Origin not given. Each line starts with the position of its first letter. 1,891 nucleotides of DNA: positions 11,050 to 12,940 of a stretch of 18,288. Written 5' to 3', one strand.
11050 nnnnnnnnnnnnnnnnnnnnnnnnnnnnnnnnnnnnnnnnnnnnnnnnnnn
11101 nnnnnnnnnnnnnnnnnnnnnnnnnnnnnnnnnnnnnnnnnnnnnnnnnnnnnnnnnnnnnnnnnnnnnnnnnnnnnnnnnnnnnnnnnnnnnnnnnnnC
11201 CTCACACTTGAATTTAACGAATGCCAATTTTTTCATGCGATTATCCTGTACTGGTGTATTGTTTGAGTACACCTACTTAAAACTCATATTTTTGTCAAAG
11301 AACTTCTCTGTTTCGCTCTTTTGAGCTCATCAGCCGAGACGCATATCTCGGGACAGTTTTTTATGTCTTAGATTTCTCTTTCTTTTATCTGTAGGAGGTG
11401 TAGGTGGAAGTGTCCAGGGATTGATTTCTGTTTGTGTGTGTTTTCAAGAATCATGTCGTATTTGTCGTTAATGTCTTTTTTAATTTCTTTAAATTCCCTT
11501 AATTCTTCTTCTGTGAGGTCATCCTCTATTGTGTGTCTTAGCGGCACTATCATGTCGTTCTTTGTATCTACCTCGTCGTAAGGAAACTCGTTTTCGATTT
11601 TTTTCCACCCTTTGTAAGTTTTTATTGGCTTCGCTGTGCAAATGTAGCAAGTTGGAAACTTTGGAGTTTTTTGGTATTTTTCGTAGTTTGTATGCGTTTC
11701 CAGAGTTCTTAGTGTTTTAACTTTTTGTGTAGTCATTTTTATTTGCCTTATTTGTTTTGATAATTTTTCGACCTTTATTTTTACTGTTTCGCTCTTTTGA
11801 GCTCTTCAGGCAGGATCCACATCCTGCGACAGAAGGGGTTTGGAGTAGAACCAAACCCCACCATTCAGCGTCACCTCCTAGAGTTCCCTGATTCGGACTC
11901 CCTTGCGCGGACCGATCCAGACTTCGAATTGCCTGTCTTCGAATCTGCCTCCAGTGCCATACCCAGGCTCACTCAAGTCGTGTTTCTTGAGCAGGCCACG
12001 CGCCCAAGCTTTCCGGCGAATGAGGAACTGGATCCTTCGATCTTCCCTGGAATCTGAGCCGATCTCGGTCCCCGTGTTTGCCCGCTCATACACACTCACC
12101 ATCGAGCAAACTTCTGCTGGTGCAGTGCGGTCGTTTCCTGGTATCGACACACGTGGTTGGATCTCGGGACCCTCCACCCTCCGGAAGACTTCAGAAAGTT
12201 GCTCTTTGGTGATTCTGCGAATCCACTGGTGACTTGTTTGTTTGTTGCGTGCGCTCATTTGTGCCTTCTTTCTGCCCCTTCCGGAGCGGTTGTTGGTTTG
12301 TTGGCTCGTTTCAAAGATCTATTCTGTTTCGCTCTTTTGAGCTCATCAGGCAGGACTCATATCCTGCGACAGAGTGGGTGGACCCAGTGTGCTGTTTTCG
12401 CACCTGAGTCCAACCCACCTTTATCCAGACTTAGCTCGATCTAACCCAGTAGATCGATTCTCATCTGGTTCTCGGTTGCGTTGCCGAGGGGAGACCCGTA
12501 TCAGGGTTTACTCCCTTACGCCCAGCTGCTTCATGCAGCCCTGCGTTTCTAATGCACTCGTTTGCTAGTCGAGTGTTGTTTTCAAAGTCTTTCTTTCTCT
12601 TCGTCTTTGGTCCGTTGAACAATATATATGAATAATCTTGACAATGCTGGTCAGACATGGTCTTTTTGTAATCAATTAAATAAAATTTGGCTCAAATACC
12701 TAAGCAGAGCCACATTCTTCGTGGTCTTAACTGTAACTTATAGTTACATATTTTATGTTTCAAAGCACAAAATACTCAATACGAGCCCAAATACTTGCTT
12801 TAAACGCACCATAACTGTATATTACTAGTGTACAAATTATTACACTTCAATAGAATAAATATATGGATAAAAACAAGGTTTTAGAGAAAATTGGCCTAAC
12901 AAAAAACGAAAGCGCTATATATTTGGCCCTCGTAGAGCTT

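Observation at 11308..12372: Three canonical type III hammerhead ribozymes in tandem, same polarity, punctuating an operon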

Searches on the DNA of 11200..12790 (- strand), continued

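Call 43: search_with_rna_model(model_id=R1, sources=[L075, L076, L077, L078, L079, L080, L081, L082, L083, L084, L085, L086, L087, L088, L089, L090, L091, L092, L093, L094, L095, L096, L097, L098, L099, L100, L101, L102, L103, L104, L105, L106, L107, L108, L109, L110, L111, L112, L113, L114, L115, L116, L117, L118, L119, L120, L121, L122, L123, L124, L125, L126, L127, L128, L129, L130, L131, L132, L133, L134, L135, L136, L137, L138, L139, L140, L141, L142, L143, L144, L145, L146, L147, L148, L149, L150, L151, L152, L153, L154], max_evalue=0.001)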
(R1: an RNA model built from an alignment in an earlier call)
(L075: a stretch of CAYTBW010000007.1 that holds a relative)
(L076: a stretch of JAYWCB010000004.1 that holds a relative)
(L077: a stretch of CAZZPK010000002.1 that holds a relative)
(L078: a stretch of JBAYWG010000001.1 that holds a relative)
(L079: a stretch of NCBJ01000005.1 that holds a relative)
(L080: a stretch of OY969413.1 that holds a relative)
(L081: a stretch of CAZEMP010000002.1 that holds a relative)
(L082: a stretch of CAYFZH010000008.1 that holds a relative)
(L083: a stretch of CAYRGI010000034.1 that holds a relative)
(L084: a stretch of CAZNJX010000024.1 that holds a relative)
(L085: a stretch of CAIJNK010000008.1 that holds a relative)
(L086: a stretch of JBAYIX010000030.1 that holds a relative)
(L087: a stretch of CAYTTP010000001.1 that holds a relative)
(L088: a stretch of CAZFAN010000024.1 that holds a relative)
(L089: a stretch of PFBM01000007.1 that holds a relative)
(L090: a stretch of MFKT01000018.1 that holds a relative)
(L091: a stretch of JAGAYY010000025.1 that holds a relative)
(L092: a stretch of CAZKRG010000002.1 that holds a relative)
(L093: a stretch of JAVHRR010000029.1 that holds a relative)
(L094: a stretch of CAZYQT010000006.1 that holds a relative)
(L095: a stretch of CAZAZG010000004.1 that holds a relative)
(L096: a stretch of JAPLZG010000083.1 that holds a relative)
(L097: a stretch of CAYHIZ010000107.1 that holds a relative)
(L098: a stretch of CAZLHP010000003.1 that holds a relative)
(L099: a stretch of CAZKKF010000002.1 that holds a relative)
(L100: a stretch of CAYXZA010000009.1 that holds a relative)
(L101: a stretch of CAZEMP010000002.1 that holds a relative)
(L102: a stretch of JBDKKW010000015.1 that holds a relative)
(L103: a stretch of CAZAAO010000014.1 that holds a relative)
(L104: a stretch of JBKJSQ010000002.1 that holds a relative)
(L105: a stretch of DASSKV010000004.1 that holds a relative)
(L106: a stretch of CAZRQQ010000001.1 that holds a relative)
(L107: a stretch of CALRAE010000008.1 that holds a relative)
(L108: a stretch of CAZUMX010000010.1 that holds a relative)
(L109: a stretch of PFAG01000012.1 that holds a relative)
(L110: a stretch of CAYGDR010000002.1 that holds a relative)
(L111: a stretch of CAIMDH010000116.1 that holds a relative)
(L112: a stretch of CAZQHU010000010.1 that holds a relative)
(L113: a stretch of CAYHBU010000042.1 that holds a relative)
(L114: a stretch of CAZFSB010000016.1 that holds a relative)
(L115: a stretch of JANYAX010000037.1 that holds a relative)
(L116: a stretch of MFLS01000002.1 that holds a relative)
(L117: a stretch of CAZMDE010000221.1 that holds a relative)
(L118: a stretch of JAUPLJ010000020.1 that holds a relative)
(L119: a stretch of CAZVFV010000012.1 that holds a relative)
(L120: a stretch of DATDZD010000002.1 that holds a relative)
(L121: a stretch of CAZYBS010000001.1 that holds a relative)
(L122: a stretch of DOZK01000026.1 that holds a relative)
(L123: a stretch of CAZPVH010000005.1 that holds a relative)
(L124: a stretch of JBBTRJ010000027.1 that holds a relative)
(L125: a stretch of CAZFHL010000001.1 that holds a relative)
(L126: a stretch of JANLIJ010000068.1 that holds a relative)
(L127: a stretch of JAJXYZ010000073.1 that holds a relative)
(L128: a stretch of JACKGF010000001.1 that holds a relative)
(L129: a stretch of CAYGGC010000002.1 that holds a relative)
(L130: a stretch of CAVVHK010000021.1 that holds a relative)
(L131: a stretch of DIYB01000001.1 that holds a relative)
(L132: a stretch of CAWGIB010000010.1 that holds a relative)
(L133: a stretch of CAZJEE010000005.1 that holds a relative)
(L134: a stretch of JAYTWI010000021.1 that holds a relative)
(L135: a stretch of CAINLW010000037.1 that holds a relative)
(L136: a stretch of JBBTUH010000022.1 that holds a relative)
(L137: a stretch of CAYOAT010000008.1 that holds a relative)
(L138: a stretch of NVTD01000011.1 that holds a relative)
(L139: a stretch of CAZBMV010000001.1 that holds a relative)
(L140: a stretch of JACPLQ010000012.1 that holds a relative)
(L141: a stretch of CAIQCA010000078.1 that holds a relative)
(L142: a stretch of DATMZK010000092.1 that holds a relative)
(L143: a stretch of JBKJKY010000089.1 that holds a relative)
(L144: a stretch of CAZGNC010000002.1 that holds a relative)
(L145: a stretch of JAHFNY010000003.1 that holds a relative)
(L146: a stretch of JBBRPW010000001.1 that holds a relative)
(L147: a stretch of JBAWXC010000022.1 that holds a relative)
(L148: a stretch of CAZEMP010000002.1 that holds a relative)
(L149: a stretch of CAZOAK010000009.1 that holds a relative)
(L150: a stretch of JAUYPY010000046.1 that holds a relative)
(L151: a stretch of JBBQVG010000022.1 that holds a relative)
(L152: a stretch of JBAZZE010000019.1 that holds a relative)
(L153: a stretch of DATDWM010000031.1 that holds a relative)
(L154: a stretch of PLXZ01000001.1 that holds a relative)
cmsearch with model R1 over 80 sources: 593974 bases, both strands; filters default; matches with E-value up to 0.001: 141.
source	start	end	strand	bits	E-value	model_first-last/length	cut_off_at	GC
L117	2679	2739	-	76.1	1.2e-19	1-61/61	no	0.48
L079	5004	5064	-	76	1.2e-19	1-61/61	no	0.57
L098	2010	2070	-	76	1.2e-19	1-61/61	no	0.46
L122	1914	1974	-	75.7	1.5e-19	1-61/61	no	0.46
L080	7091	7151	+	75.3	2e-19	1-61/61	no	0.46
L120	735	795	+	75.2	2.2e-19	1-61/61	no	0.43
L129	7051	7111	-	75.2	2.2e-19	1-61/61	no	0.52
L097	2008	2068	+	75.1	2.5e-19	1-61/61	no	0.48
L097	221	281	+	75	2.6e-19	1-61/61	no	0.56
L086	55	115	+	74.8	2.9e-19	1-61/61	no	0.41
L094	4914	4974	+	74.6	3.4e-19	1-61/61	no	0.43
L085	2480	2540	+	74.2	4.4e-19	1-61/61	no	0.46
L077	6743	6803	+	73.5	7.4e-19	1-61/61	no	0.51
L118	3124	3184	+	73.4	8e-19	1-61/61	no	0.34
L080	6325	6385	+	73.3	8.3e-19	1-61/61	no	0.49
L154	6626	6686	+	73.3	8.3e-19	1-61/61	no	0.52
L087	2342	2402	-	73.2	8.7e-19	1-61/61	no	0.51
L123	3333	3393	-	73.1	9.3e-19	1-61/61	no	0.49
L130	6488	6548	-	73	1.1e-18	1-61/61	no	0.54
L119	5440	5500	+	72.6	1.4e-18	1-61/61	no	0.43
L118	1494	1554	+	72.5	1.4e-18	1-61/61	no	0.46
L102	3257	3317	-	72.5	1.4e-18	1-61/61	no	0.43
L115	760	820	-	72.5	1.4e-18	1-61/61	no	0.43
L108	6772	6832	-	72.4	1.5e-18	1-61/61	no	0.44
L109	257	317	-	72.4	1.6e-18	1-61/61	no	0.48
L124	3818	3878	+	72.3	1.7e-18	1-61/61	no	0.54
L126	3096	3156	+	72.1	1.9e-18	1-61/61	no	0.51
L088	6808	6868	-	72.1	2e-18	1-61/61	no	0.48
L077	4709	4769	+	71.8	2.3e-18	1-61/61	no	0.49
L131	1066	1126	+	71.8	2.4e-18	1-61/61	no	0.51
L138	2527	2587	+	71.8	2.4e-18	1-61/61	no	0.61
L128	6472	6532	+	71.7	2.5e-18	1-61/61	no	0.46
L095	4547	4607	-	71.6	2.7e-18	1-61/61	no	0.43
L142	224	284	+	71.5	2.9e-18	1-61/61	no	0.49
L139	7647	7707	-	71.4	3.1e-18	1-61/61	no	0.51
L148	5897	5956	+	70.9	4.5e-18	1-61/61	no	0.43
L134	2744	2804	+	70.6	5.6e-18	1-61/61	no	0.41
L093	5245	5304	-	70.6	5.6e-18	1-61/61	no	0.43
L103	1572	1632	-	70.4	6.2e-18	1-61/61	no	0.46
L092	4219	4279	-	70.2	7.2e-18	1-61/61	no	0.46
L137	4236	4296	-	70.1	7.6e-18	1-61/61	no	0.44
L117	3062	3122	-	69.9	9e-18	1-61/61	no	0.44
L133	2958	3018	-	69.9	9.2e-18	1-61/61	no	0.46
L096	6153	6213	+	69.8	9.7e-18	1-61/61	no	0.41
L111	84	144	+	69.7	1.1e-17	1-61/61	no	0.48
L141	2525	2585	-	69.3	1.3e-17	1-61/61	no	0.57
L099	4459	4519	-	69.3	1.4e-17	1-61/61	no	0.51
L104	2332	2392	+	69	1.7e-17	1-61/61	no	0.54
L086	2361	2420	+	68.5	2.3e-17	1-61/61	no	0.45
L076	818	878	+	68.4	2.5e-17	1-61/61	no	0.56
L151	1966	2025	+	68.3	2.7e-17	1-61/61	no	0.4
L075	7412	7472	-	68.3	2.8e-17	1-61/61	no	0.44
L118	2439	2500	+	68.2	2.9e-17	1-61/61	no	0.39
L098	1301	1361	-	68.1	3.1e-17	1-61/61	no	0.49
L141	1949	2009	-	67.9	3.7e-17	1-61/61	no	0.43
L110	2042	2102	-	67.7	4.2e-17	1-61/61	no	0.46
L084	6133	6193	-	67.7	4.2e-17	1-61/61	no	0.46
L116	6276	6336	+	67.6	4.4e-17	1-61/61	no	0.51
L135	1489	1548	-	67.6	4.5e-17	1-61/61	no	0.47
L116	3480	3540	+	67.6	4.6e-17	1-61/61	no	0.54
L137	2622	2683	-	67.4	5e-17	1-61/61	no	0.5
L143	1293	1353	+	67.4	5e-17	1-61/61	no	0.44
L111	474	534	+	67.3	5.4e-17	1-61/61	no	0.46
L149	4625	4685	-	67.3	5.5e-17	1-61/61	no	0.56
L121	4662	4722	+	67.2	6.1e-17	1-61/61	no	0.44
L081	585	644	+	66.7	8.2e-17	1-61/61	no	0.47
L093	5516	5575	-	66.7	8.4e-17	1-61/61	no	0.43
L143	2148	2208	+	66.6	8.9e-17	1-61/61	no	0.46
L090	6396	6456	+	66.4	1.1e-16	1-61/61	no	0.41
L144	1275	1335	-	65.9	1.5e-16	1-61/61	no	0.39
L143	1758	1818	+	65.9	1.5e-16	1-61/61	no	0.46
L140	4019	4079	+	65.6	1.8e-16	1-61/61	no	0.48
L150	810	870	+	65.3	2.2e-16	1-61/61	no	0.48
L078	7517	7576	+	65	2.7e-16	1-61/61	no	0.38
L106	6975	7034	-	64.9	2.9e-16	1-61/61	no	0.43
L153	4482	4542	-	64.9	3e-16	1-61/61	no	0.48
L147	7385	7444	-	64.9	3e-16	1-61/61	no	0.42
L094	5665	5725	+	64.8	3.2e-16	1-61/61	no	0.46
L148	7435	7495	+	64.6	3.8e-16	1-61/61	no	0.43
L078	4731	4791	-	64.5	3.9e-16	1-61/61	no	0.48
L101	6791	6849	+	64.4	4.3e-16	1-61/61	no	0.49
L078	6607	6667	+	64.1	5e-16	1-61/61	no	0.52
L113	1572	1631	-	64.1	5.1e-16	1-61/61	no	0.48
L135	791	850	-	63.9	6e-16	1-61/61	no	0.42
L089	726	786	+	63.8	6.4e-16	1-61/61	no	0.52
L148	6628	6687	+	63.8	6.6e-16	1-61/61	no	0.42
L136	1333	1393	+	63.7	6.8e-16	1-61/61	no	0.46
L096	5043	5103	+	63.7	6.8e-16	1-61/61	no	0.44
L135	257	316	-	63.6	7.3e-16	1-61/61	no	0.42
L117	3475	3535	-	63.3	9.2e-16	1-61/61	no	0.54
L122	1575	1635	-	62.9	1.2e-15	1-61/61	no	0.52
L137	3337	3397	-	62.8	1.3e-15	1-61/61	no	0.51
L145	7252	7312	-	62.6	1.5e-15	1-61/61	no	0.51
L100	7092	7152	-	62.6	1.5e-15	1-61/61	no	0.46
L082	1132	1193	-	62.5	1.6e-15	1-61/61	no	0.5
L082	1948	2009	-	62.5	1.6e-15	1-61/61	no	0.5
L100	7637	7697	-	62.4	1.7e-15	1-61/61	no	0.48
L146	5481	5540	+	62.4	1.8e-15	1-61/61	no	0.42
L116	2593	2653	+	62.2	2e-15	1-61/61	no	0.57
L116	4218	4278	+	61.6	3.1e-15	1-61/61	no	0.54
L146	4559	4618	+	61.4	3.4e-15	1-61/61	no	0.38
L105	2591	2651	-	61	4.6e-15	1-61/61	no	0.48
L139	5889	5949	-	60.8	5.1e-15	1-61/61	no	0.52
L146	7514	7573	+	60.2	8e-15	1-61/61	no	0.42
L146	5928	5988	+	59.8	1e-14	1-61/61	no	0.39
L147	5658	5718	-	59.4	1.4e-14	1-61/61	no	0.39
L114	3039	3098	-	59.3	1.5e-14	1-61/61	no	0.5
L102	1750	1809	-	59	1.8e-14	1-61/61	no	0.47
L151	2291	2351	+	58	3.6e-14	1-61/61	no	0.49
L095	5085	5143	-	58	3.6e-14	1-61/61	no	0.46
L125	167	225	-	57.8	4.1e-14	1-61/61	no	0.41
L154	7220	7279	+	57.4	5.7e-14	1-61/61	no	0.45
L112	5938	5997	+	57.3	6.2e-14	1-61/61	no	0.42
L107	3543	3602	+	56.8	8.4e-14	1-61/61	no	0.4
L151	1104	1164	+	55.7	1.8e-13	1-61/61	no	0.44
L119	4955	5015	+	55.6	2e-13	1-61/61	no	0.41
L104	109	169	+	55.3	2.5e-13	1-61/61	no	0.51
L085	1530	1602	+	54.2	5.5e-13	1-61/61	no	0.48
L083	1113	1172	+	53.5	8.7e-13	1-61/61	no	0.47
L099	4895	4955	-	52.9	1.3e-12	1-61/61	no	0.46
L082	2764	2824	-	52.7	1.5e-12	1-61/61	no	0.46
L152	4024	4085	+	52.4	1.9e-12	1-61/61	no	0.42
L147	4260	4322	-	51.8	2.8e-12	1-61/61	no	0.51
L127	796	857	+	49.9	1.1e-11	1-61/61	no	0.35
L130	5540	5598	-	49.2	1.8e-11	1-61/61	no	0.49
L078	5193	5269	-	45.7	2e-10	1-61/61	no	0.47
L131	131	191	+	44.3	5.3e-10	1-61/61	no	0.46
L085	2864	2936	+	43.9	7.4e-10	1-61/61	no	0.48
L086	524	599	+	43.7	8.1e-10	1-61/61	no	0.38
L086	1072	1158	+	43.4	1e-09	1-61/61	no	0.44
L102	2669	2755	-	43.1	1.3e-09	1-61/61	no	0.49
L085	3564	3636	+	42.6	1.7e-09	1-61/61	no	0.45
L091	7928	7992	+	41.6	3.6e-09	1-61/61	no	0.35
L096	4566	4656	+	40.3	8.8e-09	1-61/61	no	0.4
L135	1983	2053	-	36.7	1.1e-07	1-61/61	no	0.48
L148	5045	5116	+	35.3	2.8e-07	1-61/61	no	0.39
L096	5475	5559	+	31.8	3.4e-06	1-61/61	no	0.47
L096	4208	4292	+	29.7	1.5e-05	1-61/61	no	0.46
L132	1436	1485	+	26.8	0.00011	1-61/61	no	0.6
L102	1355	1427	-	26.3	0.00016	1-61/61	no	0.53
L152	5088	5184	+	25.7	0.00025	1-61/61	no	0.38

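Call 56: search_with_rna_model(model_id=R1, sources=[L194, L141], max_evalue=1, show_alignments=4)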
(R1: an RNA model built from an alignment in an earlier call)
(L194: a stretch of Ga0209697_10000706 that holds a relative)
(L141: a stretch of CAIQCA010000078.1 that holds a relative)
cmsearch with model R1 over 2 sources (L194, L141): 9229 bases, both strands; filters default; matches with E-value up to 1: 3.
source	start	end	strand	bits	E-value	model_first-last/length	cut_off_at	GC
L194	1685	1745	+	70.4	1e-19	1-61/61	no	0.56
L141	2525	2585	-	69.3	2.1e-19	1-61/61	no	0.57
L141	1949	2009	-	67.9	5.7e-19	1-61/61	no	0.43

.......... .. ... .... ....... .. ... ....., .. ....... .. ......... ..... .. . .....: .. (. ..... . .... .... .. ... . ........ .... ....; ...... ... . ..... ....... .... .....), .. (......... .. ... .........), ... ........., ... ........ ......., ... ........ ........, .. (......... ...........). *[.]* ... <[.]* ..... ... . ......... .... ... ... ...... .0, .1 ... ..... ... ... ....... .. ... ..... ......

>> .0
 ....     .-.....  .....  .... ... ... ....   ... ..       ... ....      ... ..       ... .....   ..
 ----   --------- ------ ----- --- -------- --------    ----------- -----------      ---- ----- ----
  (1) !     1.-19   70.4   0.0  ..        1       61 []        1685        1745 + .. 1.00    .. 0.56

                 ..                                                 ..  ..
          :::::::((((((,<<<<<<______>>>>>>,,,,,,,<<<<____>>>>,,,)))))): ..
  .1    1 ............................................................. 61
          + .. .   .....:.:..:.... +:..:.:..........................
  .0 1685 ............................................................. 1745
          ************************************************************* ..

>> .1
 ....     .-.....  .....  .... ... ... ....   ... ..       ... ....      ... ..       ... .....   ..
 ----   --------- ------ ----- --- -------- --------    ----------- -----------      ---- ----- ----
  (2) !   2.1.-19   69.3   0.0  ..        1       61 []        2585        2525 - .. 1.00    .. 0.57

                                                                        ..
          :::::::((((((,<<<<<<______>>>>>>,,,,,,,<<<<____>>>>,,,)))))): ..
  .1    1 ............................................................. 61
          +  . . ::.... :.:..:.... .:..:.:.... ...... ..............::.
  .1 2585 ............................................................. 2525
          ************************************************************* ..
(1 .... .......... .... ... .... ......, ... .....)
